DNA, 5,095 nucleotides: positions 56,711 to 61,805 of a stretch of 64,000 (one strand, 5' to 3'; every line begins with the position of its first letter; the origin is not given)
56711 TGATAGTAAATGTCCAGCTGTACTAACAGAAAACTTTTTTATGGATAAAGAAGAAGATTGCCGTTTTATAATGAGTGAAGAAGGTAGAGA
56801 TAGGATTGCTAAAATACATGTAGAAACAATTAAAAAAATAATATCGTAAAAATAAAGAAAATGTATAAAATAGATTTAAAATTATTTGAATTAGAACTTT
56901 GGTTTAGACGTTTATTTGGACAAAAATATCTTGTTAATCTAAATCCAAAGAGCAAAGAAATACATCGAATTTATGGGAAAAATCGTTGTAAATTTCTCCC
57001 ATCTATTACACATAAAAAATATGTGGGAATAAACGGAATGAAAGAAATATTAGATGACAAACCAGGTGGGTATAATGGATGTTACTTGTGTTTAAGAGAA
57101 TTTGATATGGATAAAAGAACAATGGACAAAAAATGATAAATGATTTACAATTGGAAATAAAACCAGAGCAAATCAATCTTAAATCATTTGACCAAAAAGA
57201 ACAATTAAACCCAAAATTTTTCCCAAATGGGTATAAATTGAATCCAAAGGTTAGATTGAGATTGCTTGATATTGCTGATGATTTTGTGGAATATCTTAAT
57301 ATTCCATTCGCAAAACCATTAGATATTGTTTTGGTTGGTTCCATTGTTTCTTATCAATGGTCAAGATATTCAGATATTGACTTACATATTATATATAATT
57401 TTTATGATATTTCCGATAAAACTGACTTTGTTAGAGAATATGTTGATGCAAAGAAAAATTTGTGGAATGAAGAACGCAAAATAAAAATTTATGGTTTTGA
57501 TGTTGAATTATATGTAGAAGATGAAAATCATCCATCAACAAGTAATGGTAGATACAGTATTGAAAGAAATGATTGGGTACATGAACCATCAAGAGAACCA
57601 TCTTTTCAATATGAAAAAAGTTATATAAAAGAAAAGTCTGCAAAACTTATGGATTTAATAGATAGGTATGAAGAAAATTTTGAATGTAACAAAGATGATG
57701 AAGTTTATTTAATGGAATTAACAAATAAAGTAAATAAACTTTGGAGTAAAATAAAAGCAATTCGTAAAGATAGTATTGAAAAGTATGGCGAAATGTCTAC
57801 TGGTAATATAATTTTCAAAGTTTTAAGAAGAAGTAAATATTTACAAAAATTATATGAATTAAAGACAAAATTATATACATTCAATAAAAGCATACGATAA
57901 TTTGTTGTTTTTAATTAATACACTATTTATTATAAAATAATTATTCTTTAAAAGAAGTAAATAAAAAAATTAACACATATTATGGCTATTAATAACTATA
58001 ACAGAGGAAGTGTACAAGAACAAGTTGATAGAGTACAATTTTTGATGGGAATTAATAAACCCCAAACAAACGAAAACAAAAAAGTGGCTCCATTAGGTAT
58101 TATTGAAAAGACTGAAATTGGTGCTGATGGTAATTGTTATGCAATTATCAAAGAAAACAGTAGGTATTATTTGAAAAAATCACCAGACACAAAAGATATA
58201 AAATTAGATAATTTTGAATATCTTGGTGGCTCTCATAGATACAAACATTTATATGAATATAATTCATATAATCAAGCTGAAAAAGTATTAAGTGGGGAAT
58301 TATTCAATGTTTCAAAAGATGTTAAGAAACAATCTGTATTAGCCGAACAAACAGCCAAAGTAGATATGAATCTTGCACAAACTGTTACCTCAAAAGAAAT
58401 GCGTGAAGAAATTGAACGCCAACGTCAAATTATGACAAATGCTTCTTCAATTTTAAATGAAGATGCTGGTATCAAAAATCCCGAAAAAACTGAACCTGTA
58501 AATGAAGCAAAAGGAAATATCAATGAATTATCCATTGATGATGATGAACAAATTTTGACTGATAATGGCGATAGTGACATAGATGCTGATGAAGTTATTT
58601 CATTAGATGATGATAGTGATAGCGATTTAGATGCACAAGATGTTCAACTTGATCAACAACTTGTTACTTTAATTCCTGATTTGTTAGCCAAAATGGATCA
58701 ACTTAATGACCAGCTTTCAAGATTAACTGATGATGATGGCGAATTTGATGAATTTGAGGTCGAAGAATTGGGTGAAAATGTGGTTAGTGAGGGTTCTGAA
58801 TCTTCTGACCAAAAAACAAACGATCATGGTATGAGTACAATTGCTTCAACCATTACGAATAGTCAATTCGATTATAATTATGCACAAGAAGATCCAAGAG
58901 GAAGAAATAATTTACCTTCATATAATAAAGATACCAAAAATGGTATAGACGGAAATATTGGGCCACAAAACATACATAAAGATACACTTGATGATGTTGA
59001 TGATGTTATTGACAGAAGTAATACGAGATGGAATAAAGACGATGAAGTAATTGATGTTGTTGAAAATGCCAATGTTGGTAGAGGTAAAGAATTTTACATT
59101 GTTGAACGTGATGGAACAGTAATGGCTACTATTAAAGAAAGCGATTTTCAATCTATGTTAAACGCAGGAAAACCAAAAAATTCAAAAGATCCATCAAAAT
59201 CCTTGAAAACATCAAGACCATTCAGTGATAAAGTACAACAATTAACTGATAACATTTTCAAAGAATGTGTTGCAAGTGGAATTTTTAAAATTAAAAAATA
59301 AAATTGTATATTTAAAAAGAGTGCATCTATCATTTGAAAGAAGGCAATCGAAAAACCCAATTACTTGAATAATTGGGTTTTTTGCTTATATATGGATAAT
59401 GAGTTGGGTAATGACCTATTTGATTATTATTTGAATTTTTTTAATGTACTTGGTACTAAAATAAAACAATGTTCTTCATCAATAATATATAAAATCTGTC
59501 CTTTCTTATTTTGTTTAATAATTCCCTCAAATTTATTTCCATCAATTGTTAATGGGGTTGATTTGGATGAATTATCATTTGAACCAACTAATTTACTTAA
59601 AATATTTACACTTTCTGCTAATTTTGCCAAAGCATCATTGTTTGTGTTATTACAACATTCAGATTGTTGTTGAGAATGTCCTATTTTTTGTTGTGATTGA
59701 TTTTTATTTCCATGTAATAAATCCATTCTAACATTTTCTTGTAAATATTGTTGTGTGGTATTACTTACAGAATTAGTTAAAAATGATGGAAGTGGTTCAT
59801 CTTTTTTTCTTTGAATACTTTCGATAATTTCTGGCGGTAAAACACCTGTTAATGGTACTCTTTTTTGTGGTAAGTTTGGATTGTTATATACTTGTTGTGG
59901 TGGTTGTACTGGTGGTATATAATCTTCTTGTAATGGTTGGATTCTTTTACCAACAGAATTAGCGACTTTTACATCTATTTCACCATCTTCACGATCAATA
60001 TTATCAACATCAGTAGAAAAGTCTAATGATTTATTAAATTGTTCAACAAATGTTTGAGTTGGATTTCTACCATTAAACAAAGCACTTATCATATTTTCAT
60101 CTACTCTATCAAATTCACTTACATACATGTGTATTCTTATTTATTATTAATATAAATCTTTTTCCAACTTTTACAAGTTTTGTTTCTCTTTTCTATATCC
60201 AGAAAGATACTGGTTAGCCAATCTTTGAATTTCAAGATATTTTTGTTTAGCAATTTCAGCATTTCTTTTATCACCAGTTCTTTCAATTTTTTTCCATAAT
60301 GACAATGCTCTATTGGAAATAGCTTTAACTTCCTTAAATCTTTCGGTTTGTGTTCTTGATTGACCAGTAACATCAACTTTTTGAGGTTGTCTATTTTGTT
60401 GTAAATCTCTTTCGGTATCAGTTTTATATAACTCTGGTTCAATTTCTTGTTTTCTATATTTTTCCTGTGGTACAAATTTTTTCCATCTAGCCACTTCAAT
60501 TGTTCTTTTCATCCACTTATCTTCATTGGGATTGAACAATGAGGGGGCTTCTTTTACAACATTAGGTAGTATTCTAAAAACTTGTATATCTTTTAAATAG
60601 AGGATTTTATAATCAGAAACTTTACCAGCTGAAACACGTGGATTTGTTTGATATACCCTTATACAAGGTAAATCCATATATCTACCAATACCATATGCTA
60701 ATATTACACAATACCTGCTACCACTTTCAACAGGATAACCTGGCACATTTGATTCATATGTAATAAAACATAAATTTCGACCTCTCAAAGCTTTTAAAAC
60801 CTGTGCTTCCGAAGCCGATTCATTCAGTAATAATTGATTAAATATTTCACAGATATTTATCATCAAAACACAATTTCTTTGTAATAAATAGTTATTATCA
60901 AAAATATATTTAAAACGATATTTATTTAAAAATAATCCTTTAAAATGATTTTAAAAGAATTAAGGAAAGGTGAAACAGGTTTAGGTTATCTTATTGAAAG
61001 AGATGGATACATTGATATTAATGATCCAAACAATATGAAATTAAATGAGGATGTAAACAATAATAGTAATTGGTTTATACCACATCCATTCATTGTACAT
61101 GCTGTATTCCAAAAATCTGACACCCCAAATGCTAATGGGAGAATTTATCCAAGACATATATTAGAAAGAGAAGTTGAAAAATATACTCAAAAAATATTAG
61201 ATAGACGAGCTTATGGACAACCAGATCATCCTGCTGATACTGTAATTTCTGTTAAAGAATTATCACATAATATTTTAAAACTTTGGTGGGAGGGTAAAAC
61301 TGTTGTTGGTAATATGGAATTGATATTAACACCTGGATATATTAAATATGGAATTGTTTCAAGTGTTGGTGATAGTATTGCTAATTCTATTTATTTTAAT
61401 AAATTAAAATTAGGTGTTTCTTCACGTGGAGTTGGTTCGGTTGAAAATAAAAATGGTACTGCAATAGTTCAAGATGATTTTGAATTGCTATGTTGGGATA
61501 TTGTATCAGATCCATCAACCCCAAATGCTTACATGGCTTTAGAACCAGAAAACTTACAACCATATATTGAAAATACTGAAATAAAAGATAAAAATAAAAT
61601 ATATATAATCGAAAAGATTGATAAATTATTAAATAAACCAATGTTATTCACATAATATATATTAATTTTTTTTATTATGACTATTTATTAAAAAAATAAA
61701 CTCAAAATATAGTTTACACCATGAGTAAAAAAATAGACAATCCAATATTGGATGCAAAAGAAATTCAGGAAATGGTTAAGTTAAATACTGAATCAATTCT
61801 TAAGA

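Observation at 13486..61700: Recurrent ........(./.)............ motif 20-40 nt upstream of plus-strand structural genes (candidate late promoter)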

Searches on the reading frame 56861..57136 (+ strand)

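Call 25: search_protein_families(library=phrogs, proteins=[window:56861-57136:+], max_evalue=0.01)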
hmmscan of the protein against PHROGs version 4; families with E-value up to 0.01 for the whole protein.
window:56861-57136:+ (91 aa): 1 family
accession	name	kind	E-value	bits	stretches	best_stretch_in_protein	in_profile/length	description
phrog_4298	-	unknown function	0.00028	22.1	1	22-79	3-65/70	-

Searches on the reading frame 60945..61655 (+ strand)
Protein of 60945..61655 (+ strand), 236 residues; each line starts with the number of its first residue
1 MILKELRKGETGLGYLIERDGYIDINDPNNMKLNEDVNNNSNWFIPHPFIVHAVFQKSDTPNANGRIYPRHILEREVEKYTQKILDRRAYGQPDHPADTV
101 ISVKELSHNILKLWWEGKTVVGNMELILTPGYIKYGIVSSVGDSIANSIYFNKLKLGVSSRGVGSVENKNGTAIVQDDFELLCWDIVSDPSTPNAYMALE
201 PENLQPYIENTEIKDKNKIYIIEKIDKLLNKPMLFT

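Call 12: search_protein_families(library=phrogs, proteins=[window:60945-61655:+], max_evalue=0.001)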
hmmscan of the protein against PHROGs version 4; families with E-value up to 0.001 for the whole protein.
window:60945-61655:+ (236 aa): 2 families
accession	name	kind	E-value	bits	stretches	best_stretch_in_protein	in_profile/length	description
phrog_207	-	head and packaging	1.5e-39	137.3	1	51-221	42-212/519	head maturation protease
phrog_3014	-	head and packaging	1.5e-05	25.3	1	54-207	32-202/266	head maturation protease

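Call 18: find_related_loci(query=window:60945-61655:+, collection=viral_contigs, flank=10000)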
Query window:60945-61655:+ (236 aa) in viral_contigs; peptide patterns used: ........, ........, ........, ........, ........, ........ (x = any residue, [..] = any of these).
600 stretches matched a pattern (row limit reached: there are more); 594 encode a relative of the query (tblastn E <= 1e-3); the best 80 are kept; 80 distinct loci.
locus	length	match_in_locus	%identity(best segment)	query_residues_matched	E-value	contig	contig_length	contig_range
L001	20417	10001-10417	61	94-229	2e-50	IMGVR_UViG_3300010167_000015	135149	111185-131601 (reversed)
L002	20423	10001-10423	49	49-198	5e-42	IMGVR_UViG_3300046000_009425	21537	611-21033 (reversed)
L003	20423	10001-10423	48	49-198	6e-42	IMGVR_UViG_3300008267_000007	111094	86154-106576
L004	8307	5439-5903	45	28-197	1e-41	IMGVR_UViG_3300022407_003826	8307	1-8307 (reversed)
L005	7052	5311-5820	43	48-225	1e-41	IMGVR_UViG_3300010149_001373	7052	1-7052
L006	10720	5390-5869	41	47-220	4e-41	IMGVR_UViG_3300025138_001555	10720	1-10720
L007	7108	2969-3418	45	48-205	3e-41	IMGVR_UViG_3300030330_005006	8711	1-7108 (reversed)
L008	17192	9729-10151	47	49-198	7e-41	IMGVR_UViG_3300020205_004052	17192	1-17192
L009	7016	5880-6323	42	50-208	8e-41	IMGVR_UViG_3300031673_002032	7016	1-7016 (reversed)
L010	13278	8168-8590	47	49-198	5e-41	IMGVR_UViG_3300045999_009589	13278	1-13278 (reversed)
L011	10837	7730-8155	43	50-202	1e-40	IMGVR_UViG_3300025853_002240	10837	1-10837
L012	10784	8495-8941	41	50-209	9e-41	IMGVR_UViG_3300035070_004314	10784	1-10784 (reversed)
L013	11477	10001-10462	44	48-209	7e-41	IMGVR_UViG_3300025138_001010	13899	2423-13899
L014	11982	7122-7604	44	49-219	1e-40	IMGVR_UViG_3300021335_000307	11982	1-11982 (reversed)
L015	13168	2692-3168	41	48-220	2e-40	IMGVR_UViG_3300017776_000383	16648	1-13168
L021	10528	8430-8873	42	50-208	4e-40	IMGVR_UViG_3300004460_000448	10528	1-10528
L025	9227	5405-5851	43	49-205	1e-39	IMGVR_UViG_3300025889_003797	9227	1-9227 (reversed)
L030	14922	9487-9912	42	50-202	7e-40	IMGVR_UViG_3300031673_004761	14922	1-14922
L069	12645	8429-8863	42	50-205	9e-39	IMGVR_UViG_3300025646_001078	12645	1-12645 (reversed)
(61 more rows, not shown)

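Call 63: search_protein_families(library=phrogs, proteins=[L030:1737-2267:+, L069:6487-7296:+, L025:4827-5327:+, L021:7313-8341:+], max_evalue=0.01)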
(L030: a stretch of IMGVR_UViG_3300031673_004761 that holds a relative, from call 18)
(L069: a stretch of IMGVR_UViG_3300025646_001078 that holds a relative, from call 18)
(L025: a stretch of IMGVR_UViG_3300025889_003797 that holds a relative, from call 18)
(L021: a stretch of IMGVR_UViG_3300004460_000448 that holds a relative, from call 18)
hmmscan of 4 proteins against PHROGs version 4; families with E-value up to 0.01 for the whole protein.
L030:1737-2267:+ (176 aa): 2 families
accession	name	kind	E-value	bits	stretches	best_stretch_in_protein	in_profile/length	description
phrog_2107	-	other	4e-22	79.9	1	1-175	4-192/201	thymidylate kinase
phrog_761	-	other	8.9e-05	23.3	1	11-132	30-159/362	thymidylate kinase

L069:6487-7296:+ (269 aa): 0 families

L025:4827-5327:+ (166 aa): 0 families

L021:7313-8341:+ (342 aa): 0 families
